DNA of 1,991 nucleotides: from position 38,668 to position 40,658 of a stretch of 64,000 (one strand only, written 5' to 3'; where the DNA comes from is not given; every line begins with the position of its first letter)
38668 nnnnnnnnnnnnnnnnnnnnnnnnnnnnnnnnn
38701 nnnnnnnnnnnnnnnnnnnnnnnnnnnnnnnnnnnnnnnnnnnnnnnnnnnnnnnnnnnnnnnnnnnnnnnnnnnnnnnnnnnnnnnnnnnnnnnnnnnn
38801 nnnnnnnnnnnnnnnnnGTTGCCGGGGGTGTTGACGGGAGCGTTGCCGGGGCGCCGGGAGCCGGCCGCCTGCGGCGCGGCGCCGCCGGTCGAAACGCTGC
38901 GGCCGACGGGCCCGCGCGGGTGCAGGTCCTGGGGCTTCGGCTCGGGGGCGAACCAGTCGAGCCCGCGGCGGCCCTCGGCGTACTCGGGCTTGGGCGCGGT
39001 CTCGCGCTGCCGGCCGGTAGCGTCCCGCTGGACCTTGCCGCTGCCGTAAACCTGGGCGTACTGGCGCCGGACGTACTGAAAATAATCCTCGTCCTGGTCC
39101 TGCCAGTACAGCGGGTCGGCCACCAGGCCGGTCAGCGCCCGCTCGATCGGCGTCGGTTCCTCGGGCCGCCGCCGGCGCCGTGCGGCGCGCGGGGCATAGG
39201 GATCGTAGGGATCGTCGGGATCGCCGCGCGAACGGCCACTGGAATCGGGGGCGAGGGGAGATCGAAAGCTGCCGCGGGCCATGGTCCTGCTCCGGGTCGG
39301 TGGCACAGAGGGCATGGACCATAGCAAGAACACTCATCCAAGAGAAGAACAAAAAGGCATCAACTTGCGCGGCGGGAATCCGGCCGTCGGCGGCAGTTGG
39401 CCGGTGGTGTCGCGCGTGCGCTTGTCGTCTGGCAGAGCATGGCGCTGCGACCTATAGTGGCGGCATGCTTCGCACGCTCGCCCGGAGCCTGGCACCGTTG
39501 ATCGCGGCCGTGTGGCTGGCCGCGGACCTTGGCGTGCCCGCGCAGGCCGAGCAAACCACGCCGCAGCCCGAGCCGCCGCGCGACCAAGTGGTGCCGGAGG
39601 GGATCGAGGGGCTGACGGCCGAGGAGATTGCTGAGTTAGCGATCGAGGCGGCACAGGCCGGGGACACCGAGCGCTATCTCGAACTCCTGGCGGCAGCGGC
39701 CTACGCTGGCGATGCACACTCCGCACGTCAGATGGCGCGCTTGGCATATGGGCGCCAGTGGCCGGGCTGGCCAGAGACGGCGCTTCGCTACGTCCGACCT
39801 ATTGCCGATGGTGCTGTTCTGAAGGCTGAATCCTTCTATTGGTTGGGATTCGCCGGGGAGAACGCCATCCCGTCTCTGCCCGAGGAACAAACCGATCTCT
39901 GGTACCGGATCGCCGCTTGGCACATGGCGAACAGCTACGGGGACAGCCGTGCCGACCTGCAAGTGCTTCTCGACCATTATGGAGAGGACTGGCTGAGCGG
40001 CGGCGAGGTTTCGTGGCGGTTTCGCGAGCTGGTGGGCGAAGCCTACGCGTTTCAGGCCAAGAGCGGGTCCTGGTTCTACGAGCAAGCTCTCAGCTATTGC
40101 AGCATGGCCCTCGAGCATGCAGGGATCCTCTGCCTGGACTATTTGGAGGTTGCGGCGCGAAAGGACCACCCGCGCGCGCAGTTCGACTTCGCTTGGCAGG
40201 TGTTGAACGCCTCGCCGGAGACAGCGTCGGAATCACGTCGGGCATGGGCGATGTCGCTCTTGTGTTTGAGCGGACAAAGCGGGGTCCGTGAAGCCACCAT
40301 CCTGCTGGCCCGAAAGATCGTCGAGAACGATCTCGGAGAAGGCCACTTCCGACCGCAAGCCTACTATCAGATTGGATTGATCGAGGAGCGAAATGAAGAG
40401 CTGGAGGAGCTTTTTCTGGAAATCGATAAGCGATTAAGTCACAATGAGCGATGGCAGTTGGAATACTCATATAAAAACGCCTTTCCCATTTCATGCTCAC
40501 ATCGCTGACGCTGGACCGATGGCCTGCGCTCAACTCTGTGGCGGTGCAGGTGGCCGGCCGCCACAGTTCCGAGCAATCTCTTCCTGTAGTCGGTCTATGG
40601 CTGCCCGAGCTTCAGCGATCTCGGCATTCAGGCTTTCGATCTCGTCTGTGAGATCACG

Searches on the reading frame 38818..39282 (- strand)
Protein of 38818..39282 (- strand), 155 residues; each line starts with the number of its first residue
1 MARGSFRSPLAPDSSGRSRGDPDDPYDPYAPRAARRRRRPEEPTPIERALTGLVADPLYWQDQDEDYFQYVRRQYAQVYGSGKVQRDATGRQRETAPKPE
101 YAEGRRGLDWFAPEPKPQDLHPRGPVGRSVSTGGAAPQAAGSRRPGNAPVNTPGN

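Call 46: search_protein_representatives(protein=window:38818-39282:-)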
Query: 155 residues. Proteins with E-value up to 0.001 (for the whole library): 28; up to 1e-10: 5; up to 1e-30: 1. The best 28 are listed.
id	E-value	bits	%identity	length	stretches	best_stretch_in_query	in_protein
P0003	2.6e-82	291.2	91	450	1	1-155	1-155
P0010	4.2e-24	101.9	85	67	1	1-65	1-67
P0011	3.9e-20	89.0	65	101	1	34-104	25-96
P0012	1.0e-15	74.6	45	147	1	13-118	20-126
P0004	1.6e-14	70.7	50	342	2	71-141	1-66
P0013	1.0e-09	55.1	41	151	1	27-132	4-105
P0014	4.6e-09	53.0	40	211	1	36-129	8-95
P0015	1.1e-07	48.5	46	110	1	27-94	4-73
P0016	8.3e-07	45.6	44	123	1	47-100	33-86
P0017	2.0e-06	44.4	37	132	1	35-131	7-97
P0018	2.1e-06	44.3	50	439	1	47-100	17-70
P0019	2.4e-06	44.1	45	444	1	37-129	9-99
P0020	6.9e-06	42.6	28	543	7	44-83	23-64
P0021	7.9e-06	42.4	42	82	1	47-98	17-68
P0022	1.1e-05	42.0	44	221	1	47-114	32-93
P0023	2.5e-05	40.8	38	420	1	22-129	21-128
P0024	2.9e-05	40.6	38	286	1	31-135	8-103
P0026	4.2e-05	40.1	34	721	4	102-147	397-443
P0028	9.4e-05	38.9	41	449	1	42-100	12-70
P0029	1.1e-04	38.7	41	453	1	46-129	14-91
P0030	1.3e-04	38.5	35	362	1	28-129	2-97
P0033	2.7e-04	37.5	43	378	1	38-99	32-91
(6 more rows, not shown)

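Call 49: search_protein_families(library=pfam, proteins=[P0018, P0019, P0023, P0028, P0029, P0030, P0033, P0024, P0020, P0026], max_evalue=0.01)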
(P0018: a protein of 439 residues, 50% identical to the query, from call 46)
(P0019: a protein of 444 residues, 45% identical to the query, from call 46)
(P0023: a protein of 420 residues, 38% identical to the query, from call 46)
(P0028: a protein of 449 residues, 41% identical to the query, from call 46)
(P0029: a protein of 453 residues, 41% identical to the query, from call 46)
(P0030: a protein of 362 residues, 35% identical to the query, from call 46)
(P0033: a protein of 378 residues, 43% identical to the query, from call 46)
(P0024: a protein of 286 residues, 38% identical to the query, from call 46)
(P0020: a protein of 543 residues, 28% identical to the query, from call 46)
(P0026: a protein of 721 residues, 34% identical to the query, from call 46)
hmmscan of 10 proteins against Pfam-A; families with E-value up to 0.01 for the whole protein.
P0018 (439 aa): 1 family
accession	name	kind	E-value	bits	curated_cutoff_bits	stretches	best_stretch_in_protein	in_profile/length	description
PF01471.23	PG_binding_1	-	0.0036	17.9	23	1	100-149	4-49/57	Putative peptidoglycan binding domain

P0019 (444 aa): 1 family
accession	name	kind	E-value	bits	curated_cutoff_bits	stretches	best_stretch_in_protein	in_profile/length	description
PF01471.23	PG_binding_1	-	5.3e-05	23.8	23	1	106-156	4-49/57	Putative peptidoglycan binding domain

P0023 (420 aa): 2 families
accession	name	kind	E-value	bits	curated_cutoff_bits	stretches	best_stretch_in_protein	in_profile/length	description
PF01471.23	PG_binding_1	-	3.2e-06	27.7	23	1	134-187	3-52/57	Putative peptidoglycan binding domain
PF09177.16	STX6_10_61_N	-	0.0085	17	29.4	0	320-369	35-84/99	Syntaxin 6/10/61, N-terminal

P0028 (449 aa): 1 family
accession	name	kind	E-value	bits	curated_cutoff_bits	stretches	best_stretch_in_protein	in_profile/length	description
PF01471.23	PG_binding_1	-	0.0047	17.5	23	0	100-149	4-49/57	Putative peptidoglycan binding domain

P0029 (453 aa): 0 families

P0030 (362 aa): 2 families
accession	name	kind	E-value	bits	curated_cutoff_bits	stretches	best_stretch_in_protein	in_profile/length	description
PF01471.23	PG_binding_1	-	9.1e-08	32.6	23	1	102-151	2-47/57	Putative peptidoglycan binding domain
PF16454.10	PI3K_P85_iSH2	-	0.001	19.1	31.5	1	231-355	31-132/161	Phosphatidylinositol 3-kinase regulatory subunit P85 inter-SH2 domain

P0033 (378 aa): 0 families

P0024 (286 aa): 1 family
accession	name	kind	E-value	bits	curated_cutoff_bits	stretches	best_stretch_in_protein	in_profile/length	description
PF01471.23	PG_binding_1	-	4e-09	37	23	1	103-157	3-52/57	Putative peptidoglycan binding domain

P0020 (543 aa): 3 families
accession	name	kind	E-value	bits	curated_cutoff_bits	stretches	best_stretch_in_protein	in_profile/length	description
PF24528.1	Ig_ADGRF3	-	5.1e-13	49.5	27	0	296-322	55-83/91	Adhesion G-protein coupled receptor F3-like, Ig-like domain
PF24613.1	EGF_Hmr-1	-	0.00026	21.2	27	0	310-327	27-44/45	Cadherin-related hmr-1, EGF domain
PF06835.18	LptC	-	0.00031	20.9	21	0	264-310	91-137/175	Lipopolysaccharide-assembly, LptC-related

P0026 (721 aa): 0 families

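Call 73: search_protein_families(library=ncbifam, proteins=[P0028, P0018, P0030], max_evalue=0.1)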
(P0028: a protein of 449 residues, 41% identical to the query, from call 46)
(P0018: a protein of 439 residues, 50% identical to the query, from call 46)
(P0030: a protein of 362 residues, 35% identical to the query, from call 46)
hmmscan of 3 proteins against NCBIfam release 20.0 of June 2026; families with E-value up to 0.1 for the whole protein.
P0028 (449 aa): 0 families

P0018 (439 aa): 0 families

P0030 (362 aa): 8 families
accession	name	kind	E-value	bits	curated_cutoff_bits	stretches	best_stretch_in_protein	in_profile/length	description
NF033885.1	conj_TraP_IncI1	equivalog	0.0045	16.7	135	1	230-284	92-146/217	conjugal transfer protein TraP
NF047515.1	SpiroCoCo_C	equivalog_domain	0.0059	15.8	125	0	309-354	133-181/313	SpiroCoCo family coiled-coil protein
TIGR04523.1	Mplasa_alph_rch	subfamily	0.012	13.6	270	0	235-271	222-258/745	helix-rich protein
NF002572.0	PRK02224.1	equivalog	0.014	13.7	1087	1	219-353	302-412/888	DNA double-strand break repair ATPase Rad50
TIGR02869.1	spore_SleB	equivalog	0.016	15.1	236.5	1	101-165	12-70/201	spore cortex-lytic enzyme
NF041035.1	Rad50_Halo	equivalog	0.06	11.7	1000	1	227-351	226-347/883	DNA double-strand break repair ATPase Rad50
NF052612.1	sll0565_fam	equivalog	0.068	13.6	50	1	229-275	27-71/106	sll0565 family protein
NF043058.1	T4SS_LegC2C7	subfamily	0.084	11.8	350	0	234-339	139-238/348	LegC2/C7 family Dot/Icm T4SS effector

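Call 74: search_protein_families(library=phrogs, proteins=[P0028, P0018, P0030], max_evalue=0.01)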
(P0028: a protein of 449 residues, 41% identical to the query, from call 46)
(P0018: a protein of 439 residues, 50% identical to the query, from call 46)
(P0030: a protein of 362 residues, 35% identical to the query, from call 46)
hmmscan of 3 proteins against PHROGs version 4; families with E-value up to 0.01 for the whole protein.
P0028 (449 aa): 2 families
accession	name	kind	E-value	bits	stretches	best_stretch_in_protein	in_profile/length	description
phrog_2013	-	tail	0.0019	18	1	309-405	458-547/657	lytic tail protein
phrog_34720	-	other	0.0038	18.4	1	383-429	49-93/120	transglycosylase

P0018 (439 aa): 0 families

P0030 (362 aa): 2 families
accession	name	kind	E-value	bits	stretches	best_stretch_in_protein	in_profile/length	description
phrog_77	-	DNA, RNA and nucleotide metabolism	0.0058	16.1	1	230-355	692-779/967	SbcC-like subunit of palindrome specific endonuclease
phrog_1637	-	unknown function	0.0063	15.9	1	224-359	376-507/661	-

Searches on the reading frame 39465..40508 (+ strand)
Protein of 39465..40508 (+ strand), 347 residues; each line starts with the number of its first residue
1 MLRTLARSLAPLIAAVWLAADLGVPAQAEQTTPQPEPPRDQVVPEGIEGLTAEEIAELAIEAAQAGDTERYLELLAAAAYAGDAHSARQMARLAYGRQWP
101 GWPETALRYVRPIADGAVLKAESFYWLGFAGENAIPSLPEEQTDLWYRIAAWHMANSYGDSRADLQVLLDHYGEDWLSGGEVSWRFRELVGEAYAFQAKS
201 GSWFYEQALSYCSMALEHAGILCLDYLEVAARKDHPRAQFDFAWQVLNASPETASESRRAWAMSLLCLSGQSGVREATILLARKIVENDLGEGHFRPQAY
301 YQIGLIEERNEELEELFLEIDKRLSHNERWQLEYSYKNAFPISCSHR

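Call 6: search_protein_families(library=pfam, proteins=[window:39474-40508:+], max_evalue=0.1)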
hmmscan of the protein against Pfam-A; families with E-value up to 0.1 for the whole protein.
window:39474-40508:+ (344 aa): 0 families

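Call 19: find_homologous_proteins(query=window:39465-40508:+)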
Query window:39465-40508:+ (347 aa): 4 proteins with E <= 0.001 among 6931 candidates.
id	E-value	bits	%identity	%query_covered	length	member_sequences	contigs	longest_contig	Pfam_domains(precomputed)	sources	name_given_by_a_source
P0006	7.7e-231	783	100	100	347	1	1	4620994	-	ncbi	-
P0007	7.9e-67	244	45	90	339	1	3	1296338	-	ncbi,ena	-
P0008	3.9e-65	238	40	90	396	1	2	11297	-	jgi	jgi:hypothetical protein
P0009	2.0e-42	164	41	79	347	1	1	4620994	-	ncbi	-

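Call 20: find_encoding_contigs(protein=P0007, flank=10000, max_places=6)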
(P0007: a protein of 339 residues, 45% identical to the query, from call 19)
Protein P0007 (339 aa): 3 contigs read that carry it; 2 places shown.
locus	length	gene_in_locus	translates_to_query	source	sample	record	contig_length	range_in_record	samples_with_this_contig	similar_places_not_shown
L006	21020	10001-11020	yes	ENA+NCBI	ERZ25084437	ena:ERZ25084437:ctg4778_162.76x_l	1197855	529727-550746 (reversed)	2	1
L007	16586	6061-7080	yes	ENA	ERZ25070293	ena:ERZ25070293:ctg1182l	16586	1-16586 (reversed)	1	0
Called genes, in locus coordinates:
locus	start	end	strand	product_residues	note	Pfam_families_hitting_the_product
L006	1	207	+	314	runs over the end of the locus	PF19300:BPD_transp_1_N, PF00528:BPD_transp_1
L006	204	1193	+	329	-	PF12911:OppC_N, PF00528:BPD_transp_1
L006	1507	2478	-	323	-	PF01527:HTH_Tnp_1 (faint), PF13011:LZ_Tnp_IS481, PF13384:HTH_23, PF13518:HTH_28, PF13551:HTH_29, PF13565:HTH_32, PF00665:rve, PF13683:rve_3, +4 more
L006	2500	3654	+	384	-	-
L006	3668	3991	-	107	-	-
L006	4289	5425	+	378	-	PF13353:Fer4_12 (weak), PF04055:Radical_SAM, PF06463:Mob_synth_C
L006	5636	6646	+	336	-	-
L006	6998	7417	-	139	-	PF01471:PG_binding_1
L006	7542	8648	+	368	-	-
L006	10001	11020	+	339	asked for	-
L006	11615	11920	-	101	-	-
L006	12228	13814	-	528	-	PF01019:G_glu_transpept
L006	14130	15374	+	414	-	PF07995:GSDH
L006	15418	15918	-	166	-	-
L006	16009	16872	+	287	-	PF01513:NAD_kinase (weak), PF20143:NAD_kinase_C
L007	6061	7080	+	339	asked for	-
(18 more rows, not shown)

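Call 21: find_encoding_contigs(protein=P0008, flank=10000, max_places=6)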
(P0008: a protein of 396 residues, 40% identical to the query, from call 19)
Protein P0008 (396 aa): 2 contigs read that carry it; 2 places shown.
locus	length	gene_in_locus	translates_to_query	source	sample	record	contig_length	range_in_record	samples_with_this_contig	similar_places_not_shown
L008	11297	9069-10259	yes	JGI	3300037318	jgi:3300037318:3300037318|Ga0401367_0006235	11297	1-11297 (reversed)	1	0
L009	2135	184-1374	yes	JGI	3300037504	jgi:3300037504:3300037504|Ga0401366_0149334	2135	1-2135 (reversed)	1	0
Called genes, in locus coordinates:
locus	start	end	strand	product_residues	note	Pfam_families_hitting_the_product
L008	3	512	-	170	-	?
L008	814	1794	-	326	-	PF01544:CorA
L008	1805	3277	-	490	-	PF14401:RLAN, PF08443:RimK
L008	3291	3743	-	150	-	PF13302:Acetyltransf_3 (faint), PF13673:Acetyltransf_10, PF00583:Acetyltransf_1, PF13508:Acetyltransf_7, PF08445:FR47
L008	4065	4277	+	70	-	-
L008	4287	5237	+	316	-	PF01699:Na_Ca_ex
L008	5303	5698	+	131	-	PF01042:Ribonuc_L-PSP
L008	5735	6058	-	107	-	-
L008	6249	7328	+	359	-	PF04055:Radical_SAM, PF13353:Fer4_12 (weak), PF06463:Mob_synth_C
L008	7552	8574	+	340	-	-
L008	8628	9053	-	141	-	-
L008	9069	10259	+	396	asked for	-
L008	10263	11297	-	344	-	?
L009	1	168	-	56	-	?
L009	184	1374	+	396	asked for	-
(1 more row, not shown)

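Call 48: predict_structure(alignment_id=A6)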
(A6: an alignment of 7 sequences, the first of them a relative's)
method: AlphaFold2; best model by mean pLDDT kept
length: 347 residues; sequences in the alignment: 7
mean_pLDDT: 86.4   pTM: 0.81
mean pLDDT of the five models: 86.4, 84.8, 84.6, 84.3, 83.6
residues with pLDDT >= 90: 239; 70-90: 55; 50-70: 14; < 50: 39
segments of 3 or more residues with pLDDT < 50: 1-9, 14-40
pLDDT, mean of each block of 10 residues (from residue 1): 45 48 40 44 77 96 96 96 94 94 96 89 96 97 98 87 90 85 93 95 98 97 97 98 94 85 95 95 86 82 91 95 93 88 71
secondary structure, 60 per line:
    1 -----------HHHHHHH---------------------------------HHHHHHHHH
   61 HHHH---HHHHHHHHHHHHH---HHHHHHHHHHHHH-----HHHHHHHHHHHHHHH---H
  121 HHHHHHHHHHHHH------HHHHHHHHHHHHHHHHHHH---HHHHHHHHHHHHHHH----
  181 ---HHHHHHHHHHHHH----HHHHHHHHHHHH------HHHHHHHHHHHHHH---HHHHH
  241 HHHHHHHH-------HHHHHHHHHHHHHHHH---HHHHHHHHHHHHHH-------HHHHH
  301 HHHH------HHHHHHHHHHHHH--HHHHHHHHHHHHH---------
elements in order: H12-18 H52-64 H68-80 H84-96 H102-116 H120-133 H140-158 H162-176 H184-196 H201-212 H219-232 H236-248 H256-271 H275-288 H296-304 H311-323 H326-338

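Call 53: fold_search(model_id=the predicted structure, library=pdb)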
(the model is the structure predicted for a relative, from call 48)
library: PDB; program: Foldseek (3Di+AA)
matches with E <= 10: 1028; with E <= 0.001: 8
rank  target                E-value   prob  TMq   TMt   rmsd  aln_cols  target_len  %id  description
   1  6deh_A                1.1e-04  1.00  0.27  0.28  16.4       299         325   15  Structure of LpnE Effector Protein from Legionella pneumophila (sp. Philadelphia) (released 2018-12-19)
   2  6ok3_B                1.2e-04  1.00  0.29  0.21  17.8       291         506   18  Crystal structure of Sel1 repeat protein from Oxalobacter formigenes (released 2020-04-15)
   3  4bwr                  2.2e-04  1.00  0.24  0.19  18.8       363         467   14  Crystal structure of c5321: a protective antigen present in uropathogenic Escherichia coli strains displaying an SLR fol (released 2013-07-24)
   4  6ur7_B                5.5e-04  1.00  0.24  0.32  17.5       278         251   16  Crystal structure of Sel1 repeat protein from Oxalobacter formigenes (released 2020-10-28)
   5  8sxq_A                6.0e-04  1.00  0.23  0.23  18.3       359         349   16  Crystal structure of Sel-1 repeat protein LceB from Legionella pneumophila (released 2024-01-24)
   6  8sxq_B                6.3e-04  1.00  0.23  0.23  18.3       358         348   16  Crystal structure of Sel-1 repeat protein LceB from Legionella pneumophila (released 2024-01-24)
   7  9og0_C                7.4e-04  1.00  0.23  0.14  16.2       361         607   15  Cryo-EM structure of OS9-SEL1L-HRD1 dimer (released 2025-07-30)
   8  6ork_B                9.5e-04  1.00  0.25  0.33  17.3       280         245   13  Crystal structure of Sel1 repeat protein from Oxalobacter formigenes (released 2020-05-06)
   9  6ok3_A                1.5e-03  1.00  0.29  0.21  17.6       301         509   18  Crystal structure of Sel1 repeat protein from Oxalobacter formigenes (released 2020-04-15)
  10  6onw_B                1.6e-03  1.00  0.23  0.23  18.8       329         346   16  Crystal structure of Sel1 repeat protein from Oxalobacter formigenes (released 2020-04-29)
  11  4ynv_A                2.0e-03  1.00  0.24  0.28  18.3       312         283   13  Assembly Chaperone of RpL4 (Acl4) (Residues 28-338) (released 2015-05-13)
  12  8sxq_C                2.1e-03  1.00  0.27  0.27  17.7       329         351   14  Crystal structure of Sel-1 repeat protein LceB from Legionella pneumophila (released 2024-01-24)
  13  8ket_C                3.1e-03  1.00  0.25  0.17  17.0       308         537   15  Cryo-EM structure of HRD1-SEL1LFL-XTP3B complex (released 2025-02-19)
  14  6ork_A                6.0e-03  1.00  0.24  0.33  17.2       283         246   13  Crystal structure of Sel1 repeat protein from Oxalobacter formigenes (released 2020-05-06)
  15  9qhb                  6.3e-03  1.00  0.24  0.29  16.1       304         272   16  Crystal structure of 16-repeat CTPR protein with eliminated coordination sites (released 2025-10-22)
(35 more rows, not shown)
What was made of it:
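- Foldseek hits include LpnE, HcpC and, more weakly, the PA5086-5088 immunity proteins (calls 48, 53). Sel1-like-repeat proteins are generic protein-binding adaptors (call 53).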

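Call 73: search_protein_families(library=ncbifam, proteins=[P0006], max_evalue=0.1)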
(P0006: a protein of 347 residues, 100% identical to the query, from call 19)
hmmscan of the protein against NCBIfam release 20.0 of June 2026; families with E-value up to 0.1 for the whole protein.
P0006 (347 aa): 0 families

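Call 74: search_protein_families(library=phrogs, proteins=[P0006], max_evalue=0.01)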
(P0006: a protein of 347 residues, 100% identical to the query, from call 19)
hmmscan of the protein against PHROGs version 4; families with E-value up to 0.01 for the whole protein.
P0006 (347 aa): 0 families

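Call 90: search_protein_families(library=padloc, proteins=[P0006], max_evalue=0.01)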
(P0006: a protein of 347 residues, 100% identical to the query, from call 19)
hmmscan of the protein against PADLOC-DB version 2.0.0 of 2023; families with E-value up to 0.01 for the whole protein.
P0006 (347 aa): 0 families
